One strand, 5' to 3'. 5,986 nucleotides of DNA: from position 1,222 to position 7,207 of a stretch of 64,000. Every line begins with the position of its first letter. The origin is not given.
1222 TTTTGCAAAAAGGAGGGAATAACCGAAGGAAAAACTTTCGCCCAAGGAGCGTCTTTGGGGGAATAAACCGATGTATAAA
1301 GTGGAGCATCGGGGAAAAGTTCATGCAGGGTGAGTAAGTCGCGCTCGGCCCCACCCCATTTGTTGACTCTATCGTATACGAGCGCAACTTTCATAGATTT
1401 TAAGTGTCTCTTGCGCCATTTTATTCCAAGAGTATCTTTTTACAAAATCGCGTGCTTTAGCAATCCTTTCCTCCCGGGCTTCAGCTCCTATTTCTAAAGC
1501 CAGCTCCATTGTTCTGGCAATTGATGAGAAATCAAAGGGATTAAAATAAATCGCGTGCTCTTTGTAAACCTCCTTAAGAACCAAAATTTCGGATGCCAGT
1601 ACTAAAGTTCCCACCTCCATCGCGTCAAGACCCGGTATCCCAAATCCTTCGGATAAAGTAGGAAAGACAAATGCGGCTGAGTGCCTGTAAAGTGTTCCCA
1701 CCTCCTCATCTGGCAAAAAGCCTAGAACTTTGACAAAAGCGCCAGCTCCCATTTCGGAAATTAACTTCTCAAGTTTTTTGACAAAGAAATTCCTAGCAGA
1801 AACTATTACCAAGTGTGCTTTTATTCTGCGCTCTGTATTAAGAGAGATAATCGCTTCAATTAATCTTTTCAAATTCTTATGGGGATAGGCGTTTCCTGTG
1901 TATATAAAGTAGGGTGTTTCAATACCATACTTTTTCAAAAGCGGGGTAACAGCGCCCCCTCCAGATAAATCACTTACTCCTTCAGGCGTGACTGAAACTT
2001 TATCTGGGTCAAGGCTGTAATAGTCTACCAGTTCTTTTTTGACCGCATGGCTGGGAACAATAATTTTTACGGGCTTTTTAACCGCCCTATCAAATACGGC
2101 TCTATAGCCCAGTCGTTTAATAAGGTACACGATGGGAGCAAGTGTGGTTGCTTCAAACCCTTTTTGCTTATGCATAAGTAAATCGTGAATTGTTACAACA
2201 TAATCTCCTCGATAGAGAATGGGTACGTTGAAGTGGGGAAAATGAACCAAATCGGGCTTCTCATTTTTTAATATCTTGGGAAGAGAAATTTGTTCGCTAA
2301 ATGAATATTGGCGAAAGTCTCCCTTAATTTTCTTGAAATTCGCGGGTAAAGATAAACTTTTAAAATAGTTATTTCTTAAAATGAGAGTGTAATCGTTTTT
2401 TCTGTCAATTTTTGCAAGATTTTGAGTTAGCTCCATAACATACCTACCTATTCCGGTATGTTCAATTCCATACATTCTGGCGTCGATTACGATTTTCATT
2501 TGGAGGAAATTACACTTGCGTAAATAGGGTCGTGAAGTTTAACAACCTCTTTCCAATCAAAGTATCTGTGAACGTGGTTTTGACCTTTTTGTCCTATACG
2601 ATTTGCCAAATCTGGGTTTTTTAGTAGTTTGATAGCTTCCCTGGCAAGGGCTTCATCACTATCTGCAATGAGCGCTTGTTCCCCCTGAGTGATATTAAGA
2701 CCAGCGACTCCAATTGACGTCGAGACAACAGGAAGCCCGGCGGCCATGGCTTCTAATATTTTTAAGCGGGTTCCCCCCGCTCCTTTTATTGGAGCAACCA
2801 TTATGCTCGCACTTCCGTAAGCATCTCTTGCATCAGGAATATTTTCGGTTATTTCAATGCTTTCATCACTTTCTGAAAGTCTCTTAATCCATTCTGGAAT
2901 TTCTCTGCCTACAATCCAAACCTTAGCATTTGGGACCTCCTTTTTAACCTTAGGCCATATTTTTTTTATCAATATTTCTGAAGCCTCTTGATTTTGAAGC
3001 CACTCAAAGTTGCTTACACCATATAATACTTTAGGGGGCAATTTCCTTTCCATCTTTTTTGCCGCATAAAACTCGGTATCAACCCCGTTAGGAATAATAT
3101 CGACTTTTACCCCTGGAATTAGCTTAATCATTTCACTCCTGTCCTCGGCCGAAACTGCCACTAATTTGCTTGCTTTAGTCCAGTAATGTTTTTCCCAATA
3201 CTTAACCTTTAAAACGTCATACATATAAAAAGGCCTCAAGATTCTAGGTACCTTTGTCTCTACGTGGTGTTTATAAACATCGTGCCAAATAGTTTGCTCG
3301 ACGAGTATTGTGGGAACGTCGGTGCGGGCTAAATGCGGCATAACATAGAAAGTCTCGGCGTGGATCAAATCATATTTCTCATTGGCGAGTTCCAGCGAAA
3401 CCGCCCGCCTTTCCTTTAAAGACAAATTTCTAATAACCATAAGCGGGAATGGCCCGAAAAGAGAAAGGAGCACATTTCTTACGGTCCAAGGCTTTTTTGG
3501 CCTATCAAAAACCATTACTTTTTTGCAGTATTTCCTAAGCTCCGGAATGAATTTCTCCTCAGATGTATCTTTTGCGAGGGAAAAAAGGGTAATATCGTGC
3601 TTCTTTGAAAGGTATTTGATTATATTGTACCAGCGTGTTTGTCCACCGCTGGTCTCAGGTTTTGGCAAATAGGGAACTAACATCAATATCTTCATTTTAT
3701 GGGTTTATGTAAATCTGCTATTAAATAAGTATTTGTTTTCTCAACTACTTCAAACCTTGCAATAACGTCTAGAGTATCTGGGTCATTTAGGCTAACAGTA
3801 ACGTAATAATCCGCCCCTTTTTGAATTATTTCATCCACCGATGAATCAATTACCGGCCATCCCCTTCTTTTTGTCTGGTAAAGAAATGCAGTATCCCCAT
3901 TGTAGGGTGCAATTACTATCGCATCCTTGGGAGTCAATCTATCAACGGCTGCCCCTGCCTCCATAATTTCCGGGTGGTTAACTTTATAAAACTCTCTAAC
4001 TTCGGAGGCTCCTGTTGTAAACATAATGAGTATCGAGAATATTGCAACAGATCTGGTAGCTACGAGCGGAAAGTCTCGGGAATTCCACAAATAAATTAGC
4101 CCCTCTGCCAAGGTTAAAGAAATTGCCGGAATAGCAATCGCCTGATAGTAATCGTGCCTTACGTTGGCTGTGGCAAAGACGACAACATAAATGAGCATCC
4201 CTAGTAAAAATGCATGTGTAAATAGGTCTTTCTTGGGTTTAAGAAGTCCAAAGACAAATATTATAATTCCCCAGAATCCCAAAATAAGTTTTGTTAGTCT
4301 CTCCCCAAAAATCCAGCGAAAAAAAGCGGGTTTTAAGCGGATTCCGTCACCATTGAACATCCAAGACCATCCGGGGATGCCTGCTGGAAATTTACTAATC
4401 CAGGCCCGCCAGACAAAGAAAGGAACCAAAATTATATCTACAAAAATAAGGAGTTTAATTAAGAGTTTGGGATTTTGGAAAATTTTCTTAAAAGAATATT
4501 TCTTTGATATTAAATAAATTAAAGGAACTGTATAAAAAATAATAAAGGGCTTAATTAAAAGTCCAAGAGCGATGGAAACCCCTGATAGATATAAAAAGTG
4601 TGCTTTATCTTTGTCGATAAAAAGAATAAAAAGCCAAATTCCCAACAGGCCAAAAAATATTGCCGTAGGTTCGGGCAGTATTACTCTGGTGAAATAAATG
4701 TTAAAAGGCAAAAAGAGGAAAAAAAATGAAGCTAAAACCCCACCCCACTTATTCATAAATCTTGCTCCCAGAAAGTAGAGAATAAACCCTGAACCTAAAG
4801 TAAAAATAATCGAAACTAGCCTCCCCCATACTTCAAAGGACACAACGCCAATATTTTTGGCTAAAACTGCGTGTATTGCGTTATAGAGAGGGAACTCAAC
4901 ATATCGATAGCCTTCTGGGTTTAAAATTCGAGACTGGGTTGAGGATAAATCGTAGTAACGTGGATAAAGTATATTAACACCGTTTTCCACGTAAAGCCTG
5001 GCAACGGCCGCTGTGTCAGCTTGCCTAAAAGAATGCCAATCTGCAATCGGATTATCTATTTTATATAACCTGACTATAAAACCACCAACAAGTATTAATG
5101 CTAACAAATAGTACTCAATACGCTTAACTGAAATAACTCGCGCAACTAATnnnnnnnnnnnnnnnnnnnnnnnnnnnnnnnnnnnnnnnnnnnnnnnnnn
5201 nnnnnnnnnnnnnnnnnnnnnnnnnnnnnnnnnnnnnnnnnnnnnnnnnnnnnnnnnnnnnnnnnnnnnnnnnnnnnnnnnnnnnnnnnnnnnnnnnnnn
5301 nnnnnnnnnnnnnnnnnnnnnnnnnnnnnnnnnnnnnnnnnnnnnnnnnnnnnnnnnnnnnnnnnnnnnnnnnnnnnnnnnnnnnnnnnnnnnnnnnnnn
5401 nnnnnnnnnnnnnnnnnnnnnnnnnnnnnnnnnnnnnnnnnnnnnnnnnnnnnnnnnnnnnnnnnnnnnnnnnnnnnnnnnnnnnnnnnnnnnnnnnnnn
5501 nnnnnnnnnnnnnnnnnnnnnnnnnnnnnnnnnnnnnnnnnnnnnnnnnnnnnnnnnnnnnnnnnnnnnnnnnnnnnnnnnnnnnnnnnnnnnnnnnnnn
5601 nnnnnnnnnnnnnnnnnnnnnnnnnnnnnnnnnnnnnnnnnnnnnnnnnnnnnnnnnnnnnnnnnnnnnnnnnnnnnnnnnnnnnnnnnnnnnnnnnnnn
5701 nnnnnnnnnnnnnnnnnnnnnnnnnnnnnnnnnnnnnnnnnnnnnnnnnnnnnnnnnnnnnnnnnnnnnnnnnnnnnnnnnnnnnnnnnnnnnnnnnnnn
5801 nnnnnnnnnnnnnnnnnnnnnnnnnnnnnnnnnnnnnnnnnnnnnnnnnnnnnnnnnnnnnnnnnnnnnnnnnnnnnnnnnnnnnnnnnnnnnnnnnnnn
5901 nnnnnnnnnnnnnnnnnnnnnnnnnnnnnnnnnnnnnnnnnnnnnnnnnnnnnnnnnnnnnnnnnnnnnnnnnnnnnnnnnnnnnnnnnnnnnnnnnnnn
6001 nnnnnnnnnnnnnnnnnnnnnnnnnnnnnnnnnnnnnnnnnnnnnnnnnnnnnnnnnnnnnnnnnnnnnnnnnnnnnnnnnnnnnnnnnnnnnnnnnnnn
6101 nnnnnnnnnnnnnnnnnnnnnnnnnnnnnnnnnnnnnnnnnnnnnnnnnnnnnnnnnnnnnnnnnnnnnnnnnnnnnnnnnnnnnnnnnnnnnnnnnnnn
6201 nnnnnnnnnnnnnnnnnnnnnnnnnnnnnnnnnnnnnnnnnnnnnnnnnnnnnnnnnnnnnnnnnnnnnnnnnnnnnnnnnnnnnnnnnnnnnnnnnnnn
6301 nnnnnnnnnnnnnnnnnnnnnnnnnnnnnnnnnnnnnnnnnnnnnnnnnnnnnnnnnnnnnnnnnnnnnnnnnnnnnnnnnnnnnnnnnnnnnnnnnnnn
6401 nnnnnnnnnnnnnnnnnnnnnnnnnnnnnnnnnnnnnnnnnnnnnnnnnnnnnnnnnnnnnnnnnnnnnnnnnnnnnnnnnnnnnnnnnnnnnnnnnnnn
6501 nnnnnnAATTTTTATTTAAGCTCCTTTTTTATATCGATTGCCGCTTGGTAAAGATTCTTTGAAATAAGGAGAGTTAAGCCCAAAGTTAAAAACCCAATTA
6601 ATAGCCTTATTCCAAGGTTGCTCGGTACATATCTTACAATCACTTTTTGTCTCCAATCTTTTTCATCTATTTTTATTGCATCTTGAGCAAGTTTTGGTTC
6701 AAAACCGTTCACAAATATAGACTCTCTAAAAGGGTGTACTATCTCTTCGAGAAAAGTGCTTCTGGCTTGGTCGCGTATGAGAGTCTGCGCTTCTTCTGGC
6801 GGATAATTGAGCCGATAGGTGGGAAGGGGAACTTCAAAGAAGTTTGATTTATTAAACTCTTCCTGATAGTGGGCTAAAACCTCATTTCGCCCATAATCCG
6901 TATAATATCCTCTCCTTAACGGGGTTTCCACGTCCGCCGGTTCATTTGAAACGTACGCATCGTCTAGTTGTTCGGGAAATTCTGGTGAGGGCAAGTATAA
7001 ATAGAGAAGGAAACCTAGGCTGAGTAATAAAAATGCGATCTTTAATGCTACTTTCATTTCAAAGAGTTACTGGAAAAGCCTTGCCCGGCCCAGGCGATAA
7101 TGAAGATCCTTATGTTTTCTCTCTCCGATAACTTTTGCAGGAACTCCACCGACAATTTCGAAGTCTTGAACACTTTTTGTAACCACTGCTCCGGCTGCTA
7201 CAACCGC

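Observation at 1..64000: Glycan-assembly mega-locus of more than 64 kb; no priming phosphoglycosyl transferase in the window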

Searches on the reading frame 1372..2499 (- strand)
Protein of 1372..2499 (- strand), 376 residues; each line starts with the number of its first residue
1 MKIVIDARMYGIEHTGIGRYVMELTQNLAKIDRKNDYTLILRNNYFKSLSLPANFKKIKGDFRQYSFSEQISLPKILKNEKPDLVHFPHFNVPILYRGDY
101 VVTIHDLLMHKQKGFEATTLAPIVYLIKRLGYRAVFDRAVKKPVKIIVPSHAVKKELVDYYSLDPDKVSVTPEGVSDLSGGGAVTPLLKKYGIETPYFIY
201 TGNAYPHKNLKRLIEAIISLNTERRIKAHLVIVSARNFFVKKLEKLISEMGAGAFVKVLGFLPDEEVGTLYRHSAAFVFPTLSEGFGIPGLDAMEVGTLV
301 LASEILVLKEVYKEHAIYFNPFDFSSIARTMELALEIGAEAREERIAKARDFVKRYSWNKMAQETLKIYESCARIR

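Call 9: search_protein_families(library=pfam, proteins=[window:1372-2499:-], max_evalue=0.01)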
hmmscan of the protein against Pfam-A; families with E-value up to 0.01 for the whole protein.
window:1372-2499:- (376 aa): 6 families
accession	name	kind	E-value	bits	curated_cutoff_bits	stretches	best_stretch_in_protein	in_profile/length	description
PF00534.26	Glycos_transf_1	-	9e-25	87.6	26.4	1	194-350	14-170/172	Glycosyl transferases group 1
PF13692.12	Glyco_trans_1_4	-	1.7e-18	67.7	27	1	196-333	2-138/142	Glycosyl transferases group 1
PF13439.12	Glyco_transf_4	-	4.3e-15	56.6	28.5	1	16-175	3-166/170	Glycosyltransferase Family 4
PF20706.3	GT4-conflict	-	1.1e-06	28.4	26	1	202-304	204-312/385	Family 4 Glycosyltransferase in conflict systems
PF00982.27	Glyco_transf_20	-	6.9e-05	22.2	32.5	1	297-365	400-467/473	Glycosyltransferase family 20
PF13579.12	Glyco_trans_4_4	-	0.0022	18.8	29.7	0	73-173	63-157/158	Glycosyl transferase 4-like domain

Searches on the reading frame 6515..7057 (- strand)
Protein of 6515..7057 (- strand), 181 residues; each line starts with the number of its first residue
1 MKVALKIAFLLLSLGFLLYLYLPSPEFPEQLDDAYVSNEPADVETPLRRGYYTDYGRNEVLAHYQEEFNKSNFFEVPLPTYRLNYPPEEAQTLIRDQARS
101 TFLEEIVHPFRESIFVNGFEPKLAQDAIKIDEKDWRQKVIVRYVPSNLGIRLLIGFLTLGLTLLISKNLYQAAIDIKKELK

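Call 8: search_protein_families(library=pfam, proteins=[window:6515-7057:-], max_evalue=0.01)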
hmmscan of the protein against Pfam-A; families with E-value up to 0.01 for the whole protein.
window:6515-7057:- (181 aa): 0 families

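Call 16: search_protein_families(library=ncbifam, proteins=[window:6515-7057:-], max_evalue=0.1)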
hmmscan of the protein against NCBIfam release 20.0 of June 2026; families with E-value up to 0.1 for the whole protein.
window:6515-7057:- (181 aa): 0 families
